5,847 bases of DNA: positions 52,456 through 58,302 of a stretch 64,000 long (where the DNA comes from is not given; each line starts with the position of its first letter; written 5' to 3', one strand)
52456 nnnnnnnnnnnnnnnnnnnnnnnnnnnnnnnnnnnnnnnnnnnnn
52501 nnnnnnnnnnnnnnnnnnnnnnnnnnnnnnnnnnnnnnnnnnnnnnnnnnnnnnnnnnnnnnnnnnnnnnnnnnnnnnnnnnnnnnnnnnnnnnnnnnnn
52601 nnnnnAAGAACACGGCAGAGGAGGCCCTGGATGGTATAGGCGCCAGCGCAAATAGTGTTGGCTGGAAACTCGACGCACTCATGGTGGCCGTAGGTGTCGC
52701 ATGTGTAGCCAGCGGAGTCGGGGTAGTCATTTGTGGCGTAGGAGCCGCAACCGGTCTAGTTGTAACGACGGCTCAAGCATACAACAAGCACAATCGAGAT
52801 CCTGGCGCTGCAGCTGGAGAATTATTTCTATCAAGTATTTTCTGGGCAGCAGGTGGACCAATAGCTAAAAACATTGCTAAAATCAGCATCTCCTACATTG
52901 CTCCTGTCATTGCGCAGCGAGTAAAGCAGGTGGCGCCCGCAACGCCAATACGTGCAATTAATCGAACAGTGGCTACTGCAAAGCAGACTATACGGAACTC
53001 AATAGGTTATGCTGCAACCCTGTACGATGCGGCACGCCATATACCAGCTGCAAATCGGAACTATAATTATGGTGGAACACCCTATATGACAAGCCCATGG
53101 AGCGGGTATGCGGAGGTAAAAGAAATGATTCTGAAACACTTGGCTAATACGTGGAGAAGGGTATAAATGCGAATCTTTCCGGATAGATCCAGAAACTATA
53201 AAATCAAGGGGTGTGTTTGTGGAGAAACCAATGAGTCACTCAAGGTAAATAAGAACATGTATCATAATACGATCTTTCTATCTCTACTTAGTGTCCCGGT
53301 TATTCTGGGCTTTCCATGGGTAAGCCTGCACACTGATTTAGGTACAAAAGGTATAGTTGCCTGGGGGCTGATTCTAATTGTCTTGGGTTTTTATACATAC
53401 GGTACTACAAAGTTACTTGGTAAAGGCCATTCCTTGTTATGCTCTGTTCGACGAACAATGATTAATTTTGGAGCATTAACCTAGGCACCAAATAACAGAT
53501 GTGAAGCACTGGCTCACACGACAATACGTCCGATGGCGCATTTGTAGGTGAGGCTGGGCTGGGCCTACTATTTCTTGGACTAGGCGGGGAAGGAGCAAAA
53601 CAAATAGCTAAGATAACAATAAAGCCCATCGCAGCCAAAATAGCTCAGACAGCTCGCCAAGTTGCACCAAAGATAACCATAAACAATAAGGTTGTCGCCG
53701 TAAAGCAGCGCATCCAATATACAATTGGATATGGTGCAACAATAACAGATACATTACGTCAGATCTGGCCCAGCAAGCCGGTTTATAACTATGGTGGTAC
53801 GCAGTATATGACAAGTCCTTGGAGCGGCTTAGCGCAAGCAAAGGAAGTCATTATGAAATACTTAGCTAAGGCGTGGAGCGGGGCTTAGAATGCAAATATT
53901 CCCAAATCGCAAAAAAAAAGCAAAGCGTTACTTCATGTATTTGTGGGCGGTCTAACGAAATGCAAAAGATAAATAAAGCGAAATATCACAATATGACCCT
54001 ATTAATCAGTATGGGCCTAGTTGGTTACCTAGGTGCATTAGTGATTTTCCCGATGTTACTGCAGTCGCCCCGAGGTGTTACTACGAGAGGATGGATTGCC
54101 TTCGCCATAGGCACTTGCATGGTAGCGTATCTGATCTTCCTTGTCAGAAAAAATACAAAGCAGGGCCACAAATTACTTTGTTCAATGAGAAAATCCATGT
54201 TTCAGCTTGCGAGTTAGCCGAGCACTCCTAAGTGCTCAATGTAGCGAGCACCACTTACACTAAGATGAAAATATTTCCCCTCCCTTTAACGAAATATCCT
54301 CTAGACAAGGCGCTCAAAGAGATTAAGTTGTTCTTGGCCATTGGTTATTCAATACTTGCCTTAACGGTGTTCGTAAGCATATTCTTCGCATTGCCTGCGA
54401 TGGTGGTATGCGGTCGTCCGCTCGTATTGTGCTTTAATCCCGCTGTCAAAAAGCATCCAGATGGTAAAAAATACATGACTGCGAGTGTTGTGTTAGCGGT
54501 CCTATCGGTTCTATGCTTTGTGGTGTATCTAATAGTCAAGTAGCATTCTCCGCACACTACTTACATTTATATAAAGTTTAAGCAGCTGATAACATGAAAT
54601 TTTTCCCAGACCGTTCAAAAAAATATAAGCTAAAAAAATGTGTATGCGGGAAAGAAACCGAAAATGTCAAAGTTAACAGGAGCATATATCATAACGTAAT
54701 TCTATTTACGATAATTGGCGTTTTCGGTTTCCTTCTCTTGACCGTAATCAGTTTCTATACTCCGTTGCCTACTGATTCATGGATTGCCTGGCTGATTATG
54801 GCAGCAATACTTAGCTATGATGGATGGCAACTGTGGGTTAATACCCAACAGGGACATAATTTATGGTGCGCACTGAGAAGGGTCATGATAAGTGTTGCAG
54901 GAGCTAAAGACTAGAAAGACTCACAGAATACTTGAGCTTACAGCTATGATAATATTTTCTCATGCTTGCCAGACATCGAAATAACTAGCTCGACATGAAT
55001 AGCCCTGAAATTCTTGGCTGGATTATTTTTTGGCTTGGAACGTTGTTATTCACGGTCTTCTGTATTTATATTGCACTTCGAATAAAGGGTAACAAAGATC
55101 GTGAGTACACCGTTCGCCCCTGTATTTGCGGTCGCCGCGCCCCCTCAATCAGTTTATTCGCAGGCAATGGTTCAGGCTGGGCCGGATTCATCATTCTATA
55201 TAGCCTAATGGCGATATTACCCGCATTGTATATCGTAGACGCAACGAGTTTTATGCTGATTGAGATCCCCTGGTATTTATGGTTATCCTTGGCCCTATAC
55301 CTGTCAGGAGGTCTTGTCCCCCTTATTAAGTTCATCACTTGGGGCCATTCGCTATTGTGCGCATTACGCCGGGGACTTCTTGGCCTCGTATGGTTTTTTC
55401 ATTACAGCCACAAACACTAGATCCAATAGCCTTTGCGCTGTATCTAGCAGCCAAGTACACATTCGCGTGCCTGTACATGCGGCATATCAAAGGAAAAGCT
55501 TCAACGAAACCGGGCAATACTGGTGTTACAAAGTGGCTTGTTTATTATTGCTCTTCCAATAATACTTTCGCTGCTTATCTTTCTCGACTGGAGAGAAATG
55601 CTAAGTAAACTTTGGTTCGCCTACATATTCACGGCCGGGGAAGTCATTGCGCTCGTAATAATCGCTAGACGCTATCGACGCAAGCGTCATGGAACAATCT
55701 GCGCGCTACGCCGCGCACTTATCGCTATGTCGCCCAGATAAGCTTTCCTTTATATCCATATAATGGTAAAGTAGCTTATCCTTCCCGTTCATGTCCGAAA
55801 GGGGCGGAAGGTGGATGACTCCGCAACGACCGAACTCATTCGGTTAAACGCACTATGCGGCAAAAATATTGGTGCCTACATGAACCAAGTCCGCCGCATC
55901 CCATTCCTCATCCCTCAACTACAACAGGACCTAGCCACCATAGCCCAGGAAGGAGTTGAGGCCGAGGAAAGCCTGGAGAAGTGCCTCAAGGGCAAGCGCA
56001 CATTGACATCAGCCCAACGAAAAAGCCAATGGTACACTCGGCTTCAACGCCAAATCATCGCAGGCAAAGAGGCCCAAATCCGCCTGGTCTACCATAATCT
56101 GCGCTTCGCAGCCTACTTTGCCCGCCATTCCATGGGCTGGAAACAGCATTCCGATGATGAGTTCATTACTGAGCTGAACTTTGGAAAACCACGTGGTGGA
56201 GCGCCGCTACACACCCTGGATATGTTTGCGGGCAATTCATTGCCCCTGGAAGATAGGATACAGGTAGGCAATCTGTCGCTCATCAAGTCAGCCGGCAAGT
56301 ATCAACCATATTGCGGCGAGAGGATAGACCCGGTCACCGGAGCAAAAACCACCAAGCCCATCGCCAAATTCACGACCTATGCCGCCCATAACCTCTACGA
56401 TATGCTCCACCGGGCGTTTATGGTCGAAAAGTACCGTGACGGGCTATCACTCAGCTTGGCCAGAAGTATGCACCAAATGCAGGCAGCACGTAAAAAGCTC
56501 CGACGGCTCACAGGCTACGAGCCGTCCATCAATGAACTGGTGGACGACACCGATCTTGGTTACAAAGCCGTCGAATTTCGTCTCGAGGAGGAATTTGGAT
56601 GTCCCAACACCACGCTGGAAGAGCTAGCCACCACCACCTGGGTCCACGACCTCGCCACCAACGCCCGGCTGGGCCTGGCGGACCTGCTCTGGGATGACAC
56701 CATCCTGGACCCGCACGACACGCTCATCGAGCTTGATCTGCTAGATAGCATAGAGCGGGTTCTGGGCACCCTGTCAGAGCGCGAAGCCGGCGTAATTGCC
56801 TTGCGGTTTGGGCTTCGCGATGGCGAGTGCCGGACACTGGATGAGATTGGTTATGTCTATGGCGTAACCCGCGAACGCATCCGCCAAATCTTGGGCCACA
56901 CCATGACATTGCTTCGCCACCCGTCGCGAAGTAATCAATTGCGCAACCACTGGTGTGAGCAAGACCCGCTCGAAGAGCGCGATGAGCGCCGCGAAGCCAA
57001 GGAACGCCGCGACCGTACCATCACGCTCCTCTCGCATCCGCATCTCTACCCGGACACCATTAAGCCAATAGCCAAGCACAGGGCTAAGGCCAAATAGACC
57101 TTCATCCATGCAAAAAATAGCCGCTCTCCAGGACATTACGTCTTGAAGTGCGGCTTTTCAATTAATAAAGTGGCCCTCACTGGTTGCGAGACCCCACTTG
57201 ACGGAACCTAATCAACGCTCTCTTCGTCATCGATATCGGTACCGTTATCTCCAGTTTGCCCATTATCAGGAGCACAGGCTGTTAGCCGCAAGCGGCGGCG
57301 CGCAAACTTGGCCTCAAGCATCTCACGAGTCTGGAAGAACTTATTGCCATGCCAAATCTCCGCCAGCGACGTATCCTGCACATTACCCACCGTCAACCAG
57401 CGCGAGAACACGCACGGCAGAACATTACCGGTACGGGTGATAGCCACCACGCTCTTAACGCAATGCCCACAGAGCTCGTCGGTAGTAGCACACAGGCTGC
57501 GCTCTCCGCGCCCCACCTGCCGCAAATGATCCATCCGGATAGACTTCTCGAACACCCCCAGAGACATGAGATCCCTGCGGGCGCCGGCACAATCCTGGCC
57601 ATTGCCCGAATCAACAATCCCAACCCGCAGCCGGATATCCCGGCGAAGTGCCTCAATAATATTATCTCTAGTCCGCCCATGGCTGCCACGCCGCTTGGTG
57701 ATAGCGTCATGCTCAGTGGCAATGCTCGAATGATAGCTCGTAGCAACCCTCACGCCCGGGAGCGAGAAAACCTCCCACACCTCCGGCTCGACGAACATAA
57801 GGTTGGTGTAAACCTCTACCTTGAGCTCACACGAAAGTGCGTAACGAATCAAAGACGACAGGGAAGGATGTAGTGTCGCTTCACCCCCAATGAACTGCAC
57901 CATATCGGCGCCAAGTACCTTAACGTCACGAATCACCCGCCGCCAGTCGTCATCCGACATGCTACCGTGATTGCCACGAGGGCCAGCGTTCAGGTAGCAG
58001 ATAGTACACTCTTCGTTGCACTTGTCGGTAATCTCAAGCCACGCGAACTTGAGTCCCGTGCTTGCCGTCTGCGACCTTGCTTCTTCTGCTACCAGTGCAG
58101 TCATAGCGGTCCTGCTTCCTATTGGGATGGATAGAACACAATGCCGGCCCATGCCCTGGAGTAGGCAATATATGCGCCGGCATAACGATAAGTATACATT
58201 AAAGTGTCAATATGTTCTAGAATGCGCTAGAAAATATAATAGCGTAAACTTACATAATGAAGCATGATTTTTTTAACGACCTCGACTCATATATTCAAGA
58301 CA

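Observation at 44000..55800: Lower-GC island inserted at tRNA-Trp with a PA14-RHS polymorphic toxin and immunity array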

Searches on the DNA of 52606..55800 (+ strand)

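Call 88: search_dna_similar(query=window:52606-55800:+, collection=plasmids, mode=distant, max_rows=5)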
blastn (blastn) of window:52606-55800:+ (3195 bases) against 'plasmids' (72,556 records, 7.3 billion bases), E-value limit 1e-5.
No match.

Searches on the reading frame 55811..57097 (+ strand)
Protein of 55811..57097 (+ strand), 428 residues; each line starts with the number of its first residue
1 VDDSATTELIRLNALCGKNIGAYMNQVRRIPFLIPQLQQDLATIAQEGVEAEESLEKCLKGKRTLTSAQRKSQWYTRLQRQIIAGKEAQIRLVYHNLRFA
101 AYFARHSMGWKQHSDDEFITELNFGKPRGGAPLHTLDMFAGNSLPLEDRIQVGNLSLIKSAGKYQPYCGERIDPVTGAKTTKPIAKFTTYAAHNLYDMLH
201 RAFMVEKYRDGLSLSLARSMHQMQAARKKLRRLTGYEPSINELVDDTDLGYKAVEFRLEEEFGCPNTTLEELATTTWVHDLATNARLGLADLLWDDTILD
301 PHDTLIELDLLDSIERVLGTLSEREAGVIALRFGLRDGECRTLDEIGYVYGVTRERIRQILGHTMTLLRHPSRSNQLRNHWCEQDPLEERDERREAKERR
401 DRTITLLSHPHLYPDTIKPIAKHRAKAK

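Call 6: search_protein_families(library=pfam, proteins=[window:55811-57097:+], max_evalue=0.01)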
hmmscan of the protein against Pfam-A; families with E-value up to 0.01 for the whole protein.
window:55811-57097:+ (428 aa): 2 families
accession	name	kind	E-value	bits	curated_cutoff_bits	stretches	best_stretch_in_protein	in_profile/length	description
PF04545.22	Sigma70_r4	-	5.3e-13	48.7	24.1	1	317-370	1-50/50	Sigma-70, region 4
PF04542.20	Sigma70_r2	-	0.0037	17.5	24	0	139-166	16-43/71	Sigma-70 region 2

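Call 13: find_related_loci(query=window:55811-57097:+, collection=genome_contigs, flank=10000)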
Query window:55811-57097:+ (428 aa) in genome_contigs; peptide patterns used: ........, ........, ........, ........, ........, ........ (x = any residue, [..] = any of these).
12 stretches matched a pattern, but none encodes a relative of the query by tblastn (E <= 1e-3).

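Call 14: find_encoding_contigs(protein=window:55811-57097:+, flank=10000, max_places=6)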
Protein window:55811-57097:+ (428 aa): 2 contigs read that carry it; 1 place shown.
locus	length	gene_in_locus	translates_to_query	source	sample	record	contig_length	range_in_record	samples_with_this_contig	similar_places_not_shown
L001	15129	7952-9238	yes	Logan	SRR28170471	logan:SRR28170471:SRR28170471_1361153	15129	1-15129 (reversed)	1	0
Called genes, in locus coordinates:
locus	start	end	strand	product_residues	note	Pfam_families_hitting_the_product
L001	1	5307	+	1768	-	?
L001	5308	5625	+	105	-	-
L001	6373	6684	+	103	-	-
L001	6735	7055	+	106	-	-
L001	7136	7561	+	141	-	-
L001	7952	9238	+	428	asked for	PF04545:Sigma70_r4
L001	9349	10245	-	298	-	PF04055:Radical_SAM, PF13186:SPASM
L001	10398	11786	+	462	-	PF01546:Peptidase_M20, PF07687:M20_dimer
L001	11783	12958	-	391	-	PF01341:Glyco_hydro_6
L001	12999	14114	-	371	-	-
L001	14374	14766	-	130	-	PF00072:Response_reg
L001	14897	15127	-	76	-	?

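Call 37: find_homologous_proteins(query=window:55811-57094:+, max_evalue=1e-20)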
Query window:55811-57094:+ (428 aa): 7599 proteins with E <= 1e-20 among 8000 candidates; the best 120 are listed.
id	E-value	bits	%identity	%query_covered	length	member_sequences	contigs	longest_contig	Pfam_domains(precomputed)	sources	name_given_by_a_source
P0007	2.2e-289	977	100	100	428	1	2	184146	PF04545.23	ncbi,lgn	-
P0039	3.6e-78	281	43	94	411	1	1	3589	PF04545.23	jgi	jgi:RNA polymerase primary sigma factor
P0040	3.6e-77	278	43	98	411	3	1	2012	PF04545.23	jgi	jgi:RNA polymerase sigma factor (sigma-70 family)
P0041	1.8e-69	253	43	83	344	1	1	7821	PF04545.23,PF00140.26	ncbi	-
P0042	1.9e-52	197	36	95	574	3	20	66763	PF04545.23,PF00140.26,PF04542.21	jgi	jgi:RNA polymerase primary sigma factor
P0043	3.1e-52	196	39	81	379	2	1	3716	PF04545.23,PF04542.21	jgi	-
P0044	4.4e-28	116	31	85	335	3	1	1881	PF04545.23,PF00140.26,PF04542.21,PF04539.23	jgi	jgi:RNA polymerase primary sigma factor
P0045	2.2e-27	114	31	84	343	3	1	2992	PF04545.23,PF00140.26,PF04542.21,PF04539.23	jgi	jgi:RNA polymerase primary sigma factor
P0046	2.3e-27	114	31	84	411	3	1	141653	PF04545.23,PF00140.26,PF04542.21,PF04539.23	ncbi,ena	-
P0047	2.3e-27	114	31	84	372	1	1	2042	PF04545.23,PF00140.26,PF04542.21,PF04539.23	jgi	jgi:RNA polymerase primary sigma factor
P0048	2.6e-27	114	31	86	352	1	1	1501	PF04545.23,PF00140.26,PF04542.21,PF04539.23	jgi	jgi:RNA polymerase primary sigma factor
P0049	3.2e-27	114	31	84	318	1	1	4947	PF04545.23,PF00140.26,PF04542.21,PF04539.23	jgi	jgi:RNA polymerase primary sigma factor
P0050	3.6e-27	113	31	84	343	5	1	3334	PF04545.23,PF00140.26,PF04542.21,PF04539.23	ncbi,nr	ncbi:MAG TPA: RNA polymerase sigma factor [Methylomirabilota bacterium]|nr:RNA polymerase sigma fact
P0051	5.3e-27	113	30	85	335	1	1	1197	PF04545.23,PF00140.26,PF04542.21,PF04539.23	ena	-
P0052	6.7e-27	113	30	86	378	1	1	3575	PF04545.23,PF00140.26,PF04542.21,PF04539.23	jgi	jgi:RNA polymerase primary sigma factor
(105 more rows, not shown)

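Call 38: find_encoding_contigs(protein=P0042, flank=10000, max_places=4)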
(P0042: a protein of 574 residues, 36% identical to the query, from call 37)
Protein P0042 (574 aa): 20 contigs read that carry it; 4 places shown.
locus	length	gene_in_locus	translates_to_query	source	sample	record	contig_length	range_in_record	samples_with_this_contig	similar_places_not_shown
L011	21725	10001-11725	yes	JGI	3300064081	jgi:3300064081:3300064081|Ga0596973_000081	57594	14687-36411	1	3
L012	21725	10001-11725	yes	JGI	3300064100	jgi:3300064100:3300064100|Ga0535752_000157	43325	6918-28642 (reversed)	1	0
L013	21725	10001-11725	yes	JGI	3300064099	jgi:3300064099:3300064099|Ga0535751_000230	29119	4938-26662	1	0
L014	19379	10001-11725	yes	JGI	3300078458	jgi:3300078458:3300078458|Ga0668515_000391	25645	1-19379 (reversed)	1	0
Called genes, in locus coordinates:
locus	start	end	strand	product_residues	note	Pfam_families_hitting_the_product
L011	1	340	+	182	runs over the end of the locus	PF08241:Methyltransf_11 (weak), PF13649:Methyltransf_25 (weak)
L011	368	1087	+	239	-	PF02585:PIG-L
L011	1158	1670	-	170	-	-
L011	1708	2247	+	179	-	PF01641:SelR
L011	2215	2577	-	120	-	PF03551:PadR (weak)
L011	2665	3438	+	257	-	PF00730:HhH-GPD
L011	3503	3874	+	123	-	-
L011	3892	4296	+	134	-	-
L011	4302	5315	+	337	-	PF02811:PHP (faint)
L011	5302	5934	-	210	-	PF06114:Peptidase_M78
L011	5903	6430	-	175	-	-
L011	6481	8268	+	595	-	PF01807:Zn_ribbon_DnaG, PF08275:DNAG_N, PF01751:Toprim, PF13155:Toprim_2, PF13662:Toprim_4, PF10410:DnaB_bind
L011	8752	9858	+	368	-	PF03979:Sigma70_r1_1, PF00140:Sigma70_r1_2, PF04542:Sigma70_r2, PF04539:Sigma70_r3, PF04545:Sigma70_r4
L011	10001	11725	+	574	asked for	PF00140:Sigma70_r1_2 (weak), PF04542:Sigma70_r2, PF04545:Sigma70_r4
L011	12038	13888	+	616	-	PF02770:Acyl-CoA_dh_M, PF00441:Acyl-CoA_dh_1, PF12806:Acyl-CoA_dh_C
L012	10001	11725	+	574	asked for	PF00140:Sigma70_r1_2 (weak), PF04542:Sigma70_r2, PF04545:Sigma70_r4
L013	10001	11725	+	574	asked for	PF00140:Sigma70_r1_2 (weak), PF04542:Sigma70_r2, PF04545:Sigma70_r4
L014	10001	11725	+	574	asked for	PF00140:Sigma70_r1_2 (weak), PF04542:Sigma70_r2, PF04545:Sigma70_r4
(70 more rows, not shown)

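Call 39: find_encoding_contigs(protein=P0041, flank=10000, max_places=3)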
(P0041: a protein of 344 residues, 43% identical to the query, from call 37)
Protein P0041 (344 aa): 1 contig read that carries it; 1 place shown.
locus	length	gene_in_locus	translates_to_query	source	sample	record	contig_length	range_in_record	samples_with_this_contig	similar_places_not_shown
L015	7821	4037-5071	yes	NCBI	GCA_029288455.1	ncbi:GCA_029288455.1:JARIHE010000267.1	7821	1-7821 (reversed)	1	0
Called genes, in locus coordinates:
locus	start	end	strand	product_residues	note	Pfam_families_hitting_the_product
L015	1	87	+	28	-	?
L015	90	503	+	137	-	PF02823:ATP-synt_DE_N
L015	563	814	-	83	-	PF13453:Zn_ribbon_TFIIB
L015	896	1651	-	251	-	-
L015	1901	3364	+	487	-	PF00266:Aminotran_5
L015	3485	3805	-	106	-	-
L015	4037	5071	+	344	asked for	PF00140:Sigma70_r1_2 (weak), PF04545:Sigma70_r4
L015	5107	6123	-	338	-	PF00512:HisKA, PF02518:HATPase_c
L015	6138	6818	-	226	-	PF00072:Response_reg, PF23198:PDE8A_N (weak), PF00486:Trans_reg_C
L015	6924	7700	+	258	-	PF05721:PhyH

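Call 43: search_protein_families(library=ncbifam, proteins=[window:55811-57094:+], max_evalue=0.01)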
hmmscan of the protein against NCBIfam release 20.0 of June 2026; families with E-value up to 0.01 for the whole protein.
window:55811-57094:+ (428 aa): 31 families (the best 25 are shown)
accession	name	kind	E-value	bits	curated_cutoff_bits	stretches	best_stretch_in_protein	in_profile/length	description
NF004560.0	PRK05901.1-1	equivalog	7.8e-34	117.6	711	1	310-379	444-513/516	RNA polymerase sigma factor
NF004561.0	PRK05901.1-3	equivalog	3.2e-33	115.6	582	1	290-379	445-534/537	RNA polymerase sigma factor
NF005920.0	PRK07921.1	subfamily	3.2e-28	98.7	464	1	139-380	110-326/328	RNA polymerase sigma factor SigB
NF041931.2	MzaA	equivalog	6.5e-28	98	800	1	138-384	494-716/726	MZA anti-phage system associated sigma-70 family RNA polymerase sigma factor MzaA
NF006666.0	PRK09210.1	equivalog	1.6e-25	90.2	572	1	141-379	154-367/370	RNA polymerase sigma factor RpoD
TIGR02393.1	RpoD_Cterm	equivalog_domain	2.7e-25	89.3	354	1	141-380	22-236/238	RNA polymerase sigma factor RpoD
NF005643.0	PRK07406.1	equivalog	5.6e-25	88.2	500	1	143-379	184-394/397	RNA polymerase sigma factor RpoD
NF004208.0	PRK05658.1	equivalog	6.7e-25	88.1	555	1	289-380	537-628/631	RNA polymerase sigma factor RpoD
TIGR02394.1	rpoS_proteo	equivalog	2.1e-24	86.6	378.7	1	139-376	66-278/285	RNA polymerase sigma factor RpoS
TIGR02997.1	Sig70-cyanoRpoD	subfamily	2.8e-22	79.3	384.5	1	142-369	97-298/298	RNA polymerase sigma factor, RpoD/SigA family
NF004562.0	PRK05901.1-4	equivalog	6.1e-21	74.5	779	1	147-380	344-552/571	RNA polymerase sigma factor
NF004207.0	PRK05657.1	equivalog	2.7e-20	73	394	1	142-378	112-323/329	RNA polymerase sigma factor RpoS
NF005785.0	PRK07598.1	equivalog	9.4e-20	70.8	554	1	185-380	226-410/415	RNA polymerase sigma factor SigC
NF005642.0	PRK07405.1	subfamily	2.6e-18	66.3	524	1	185-370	133-307/318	RNA polymerase sigma factor SigD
NF004566.0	PRK05901.2-4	equivalog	3.8e-15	56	531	1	144-383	217-445/448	RNA polymerase sigma factor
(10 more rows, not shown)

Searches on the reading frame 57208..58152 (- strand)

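Call 15: search_protein_families(library=pfam, proteins=[window:57208-58152:-], max_evalue=0.001)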
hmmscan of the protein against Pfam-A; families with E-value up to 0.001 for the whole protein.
window:57208-58152:- (314 aa): 2 families
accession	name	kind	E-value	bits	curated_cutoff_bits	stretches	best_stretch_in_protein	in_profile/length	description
PF04055.27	Radical_SAM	-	1.7e-12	48.2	29.5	1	40-171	2-135/166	Radical SAM superfamily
PF13186.11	SPASM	-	2.5e-09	37.7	21.5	1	228-276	1-52/67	Iron-sulfur cluster-binding domain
